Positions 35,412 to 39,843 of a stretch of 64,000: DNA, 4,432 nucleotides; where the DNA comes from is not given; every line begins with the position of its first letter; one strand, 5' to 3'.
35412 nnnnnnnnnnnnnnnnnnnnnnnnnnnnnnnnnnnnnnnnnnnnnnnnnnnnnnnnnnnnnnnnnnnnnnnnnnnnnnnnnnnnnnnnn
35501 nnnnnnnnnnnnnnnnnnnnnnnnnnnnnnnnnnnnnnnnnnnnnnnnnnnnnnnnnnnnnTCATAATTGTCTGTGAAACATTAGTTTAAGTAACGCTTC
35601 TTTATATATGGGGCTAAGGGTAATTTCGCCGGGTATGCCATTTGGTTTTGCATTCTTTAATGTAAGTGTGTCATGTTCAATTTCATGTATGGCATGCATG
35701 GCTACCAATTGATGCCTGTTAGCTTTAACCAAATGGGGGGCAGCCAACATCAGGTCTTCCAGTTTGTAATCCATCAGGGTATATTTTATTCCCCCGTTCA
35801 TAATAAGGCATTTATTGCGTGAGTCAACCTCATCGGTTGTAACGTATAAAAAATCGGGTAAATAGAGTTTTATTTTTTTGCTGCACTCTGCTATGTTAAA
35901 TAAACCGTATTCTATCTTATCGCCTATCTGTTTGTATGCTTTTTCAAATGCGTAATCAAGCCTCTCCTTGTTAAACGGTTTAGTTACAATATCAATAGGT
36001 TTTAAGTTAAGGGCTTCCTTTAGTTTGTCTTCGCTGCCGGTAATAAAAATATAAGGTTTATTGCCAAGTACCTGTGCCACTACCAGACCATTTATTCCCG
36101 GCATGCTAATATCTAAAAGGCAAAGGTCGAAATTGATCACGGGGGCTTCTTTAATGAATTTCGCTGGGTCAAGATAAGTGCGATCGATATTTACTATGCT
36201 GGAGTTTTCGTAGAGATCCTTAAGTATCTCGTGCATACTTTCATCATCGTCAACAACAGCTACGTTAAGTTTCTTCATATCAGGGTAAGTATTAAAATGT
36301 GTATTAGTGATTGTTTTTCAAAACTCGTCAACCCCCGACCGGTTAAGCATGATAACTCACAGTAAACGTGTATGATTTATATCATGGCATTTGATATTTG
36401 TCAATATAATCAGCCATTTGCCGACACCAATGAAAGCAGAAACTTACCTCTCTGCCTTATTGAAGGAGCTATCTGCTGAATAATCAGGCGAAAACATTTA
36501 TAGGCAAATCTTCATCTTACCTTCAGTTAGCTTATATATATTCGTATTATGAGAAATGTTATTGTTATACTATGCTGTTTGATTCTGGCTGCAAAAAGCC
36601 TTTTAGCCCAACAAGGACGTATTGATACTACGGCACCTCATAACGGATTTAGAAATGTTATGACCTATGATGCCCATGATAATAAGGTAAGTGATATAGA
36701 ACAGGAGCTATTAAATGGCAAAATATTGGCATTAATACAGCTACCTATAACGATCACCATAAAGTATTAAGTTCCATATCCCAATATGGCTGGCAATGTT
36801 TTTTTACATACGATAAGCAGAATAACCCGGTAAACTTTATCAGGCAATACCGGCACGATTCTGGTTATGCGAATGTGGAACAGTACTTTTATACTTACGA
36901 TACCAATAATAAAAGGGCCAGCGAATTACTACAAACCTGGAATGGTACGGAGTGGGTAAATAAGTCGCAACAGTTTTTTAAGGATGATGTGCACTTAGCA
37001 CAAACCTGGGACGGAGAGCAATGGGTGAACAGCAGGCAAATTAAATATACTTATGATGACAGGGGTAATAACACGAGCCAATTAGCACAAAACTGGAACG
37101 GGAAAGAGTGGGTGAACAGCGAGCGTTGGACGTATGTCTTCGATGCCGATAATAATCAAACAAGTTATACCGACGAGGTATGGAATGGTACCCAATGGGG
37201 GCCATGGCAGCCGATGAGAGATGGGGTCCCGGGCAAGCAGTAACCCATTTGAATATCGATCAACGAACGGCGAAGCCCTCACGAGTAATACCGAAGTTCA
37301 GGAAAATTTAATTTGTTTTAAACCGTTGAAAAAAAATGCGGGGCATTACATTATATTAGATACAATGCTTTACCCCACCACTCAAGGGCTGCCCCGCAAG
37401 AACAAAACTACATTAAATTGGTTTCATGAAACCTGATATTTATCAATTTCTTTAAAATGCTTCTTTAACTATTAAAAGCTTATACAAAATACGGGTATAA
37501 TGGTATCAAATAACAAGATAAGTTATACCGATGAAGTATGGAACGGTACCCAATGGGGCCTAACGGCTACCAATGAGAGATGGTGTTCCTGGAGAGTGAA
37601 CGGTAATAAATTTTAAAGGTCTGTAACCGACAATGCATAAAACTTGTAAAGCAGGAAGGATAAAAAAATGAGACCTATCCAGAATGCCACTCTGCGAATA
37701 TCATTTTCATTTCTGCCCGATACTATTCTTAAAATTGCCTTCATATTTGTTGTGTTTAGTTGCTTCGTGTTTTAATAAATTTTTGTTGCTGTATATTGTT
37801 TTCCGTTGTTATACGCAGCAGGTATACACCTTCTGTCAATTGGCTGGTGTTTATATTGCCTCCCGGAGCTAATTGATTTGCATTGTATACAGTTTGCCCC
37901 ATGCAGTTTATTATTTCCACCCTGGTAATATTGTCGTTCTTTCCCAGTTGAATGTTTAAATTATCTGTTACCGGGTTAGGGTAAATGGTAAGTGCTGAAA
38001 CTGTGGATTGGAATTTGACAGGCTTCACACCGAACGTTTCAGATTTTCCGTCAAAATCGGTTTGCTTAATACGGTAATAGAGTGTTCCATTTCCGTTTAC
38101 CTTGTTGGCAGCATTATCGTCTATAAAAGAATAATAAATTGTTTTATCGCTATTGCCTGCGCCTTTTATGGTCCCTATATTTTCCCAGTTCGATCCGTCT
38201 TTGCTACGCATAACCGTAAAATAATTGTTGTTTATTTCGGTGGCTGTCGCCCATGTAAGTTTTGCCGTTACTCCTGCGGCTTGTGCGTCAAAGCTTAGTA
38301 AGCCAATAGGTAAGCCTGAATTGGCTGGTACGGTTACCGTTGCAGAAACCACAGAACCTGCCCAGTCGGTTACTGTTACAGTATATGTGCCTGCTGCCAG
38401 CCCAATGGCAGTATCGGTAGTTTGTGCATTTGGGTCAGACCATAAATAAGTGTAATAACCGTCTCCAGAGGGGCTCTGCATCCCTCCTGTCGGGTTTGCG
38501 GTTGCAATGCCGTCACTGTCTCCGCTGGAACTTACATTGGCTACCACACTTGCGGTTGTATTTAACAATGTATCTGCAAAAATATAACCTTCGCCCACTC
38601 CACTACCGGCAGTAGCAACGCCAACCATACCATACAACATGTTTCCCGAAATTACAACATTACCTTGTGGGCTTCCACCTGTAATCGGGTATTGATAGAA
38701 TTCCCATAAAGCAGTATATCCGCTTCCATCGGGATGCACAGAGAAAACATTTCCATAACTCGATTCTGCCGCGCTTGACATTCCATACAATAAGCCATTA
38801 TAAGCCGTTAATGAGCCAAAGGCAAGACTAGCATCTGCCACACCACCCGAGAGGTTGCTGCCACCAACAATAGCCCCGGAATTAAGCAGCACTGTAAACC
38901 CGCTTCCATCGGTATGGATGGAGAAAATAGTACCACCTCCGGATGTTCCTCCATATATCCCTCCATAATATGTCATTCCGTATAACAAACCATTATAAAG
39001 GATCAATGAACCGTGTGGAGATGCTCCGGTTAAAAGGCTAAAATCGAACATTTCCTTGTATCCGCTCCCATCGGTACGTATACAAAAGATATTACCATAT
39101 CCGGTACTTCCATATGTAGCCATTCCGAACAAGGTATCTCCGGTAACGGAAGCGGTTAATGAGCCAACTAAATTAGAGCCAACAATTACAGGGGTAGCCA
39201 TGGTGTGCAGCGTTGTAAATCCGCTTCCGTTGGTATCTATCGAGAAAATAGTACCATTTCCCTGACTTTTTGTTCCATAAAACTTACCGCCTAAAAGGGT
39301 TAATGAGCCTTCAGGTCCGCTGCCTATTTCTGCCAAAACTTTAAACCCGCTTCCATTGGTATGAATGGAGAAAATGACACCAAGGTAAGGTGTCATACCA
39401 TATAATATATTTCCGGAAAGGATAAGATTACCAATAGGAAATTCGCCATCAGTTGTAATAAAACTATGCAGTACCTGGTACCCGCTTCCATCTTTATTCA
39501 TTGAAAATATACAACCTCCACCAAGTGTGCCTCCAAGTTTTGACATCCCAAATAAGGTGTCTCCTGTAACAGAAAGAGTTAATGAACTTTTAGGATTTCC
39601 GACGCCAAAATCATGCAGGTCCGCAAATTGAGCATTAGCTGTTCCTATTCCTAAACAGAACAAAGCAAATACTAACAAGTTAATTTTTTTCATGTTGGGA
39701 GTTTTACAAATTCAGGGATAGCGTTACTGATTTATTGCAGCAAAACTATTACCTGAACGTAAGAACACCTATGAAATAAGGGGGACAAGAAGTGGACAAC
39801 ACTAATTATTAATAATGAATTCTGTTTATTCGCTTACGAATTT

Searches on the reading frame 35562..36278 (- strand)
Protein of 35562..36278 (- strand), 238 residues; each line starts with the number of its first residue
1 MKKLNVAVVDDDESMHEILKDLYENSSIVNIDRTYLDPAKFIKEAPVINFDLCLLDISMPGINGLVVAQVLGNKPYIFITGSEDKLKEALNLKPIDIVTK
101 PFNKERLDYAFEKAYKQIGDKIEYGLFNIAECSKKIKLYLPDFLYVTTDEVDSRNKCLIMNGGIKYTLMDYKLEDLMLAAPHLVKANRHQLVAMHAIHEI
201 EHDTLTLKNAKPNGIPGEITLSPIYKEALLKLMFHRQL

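Call 59: search_protein_families(library=pfam, proteins=[window:35562-36278:-], max_evalue=0.00001)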
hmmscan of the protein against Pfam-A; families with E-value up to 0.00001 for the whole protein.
window:35562-36278:- (238 aa): 1 family
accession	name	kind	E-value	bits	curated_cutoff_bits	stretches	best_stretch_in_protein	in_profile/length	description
PF00072.30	Response_reg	-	9.4e-15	55.2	30.2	1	6-108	1-107/111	Response regulator receiver domain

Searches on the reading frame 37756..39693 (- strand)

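Call 59: search_protein_families(library=pfam, proteins=[window:37756-39693:-], max_evalue=0.00001)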
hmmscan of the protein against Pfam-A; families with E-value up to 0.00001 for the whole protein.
window:37756-39693:- (645 aa): 1 family
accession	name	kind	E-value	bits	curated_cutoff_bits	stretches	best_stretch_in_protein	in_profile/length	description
PF18962.6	Por_Secre_tail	-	2.6e-15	56.9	27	1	570-640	1-74/75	Secretion system C-terminal sorting domain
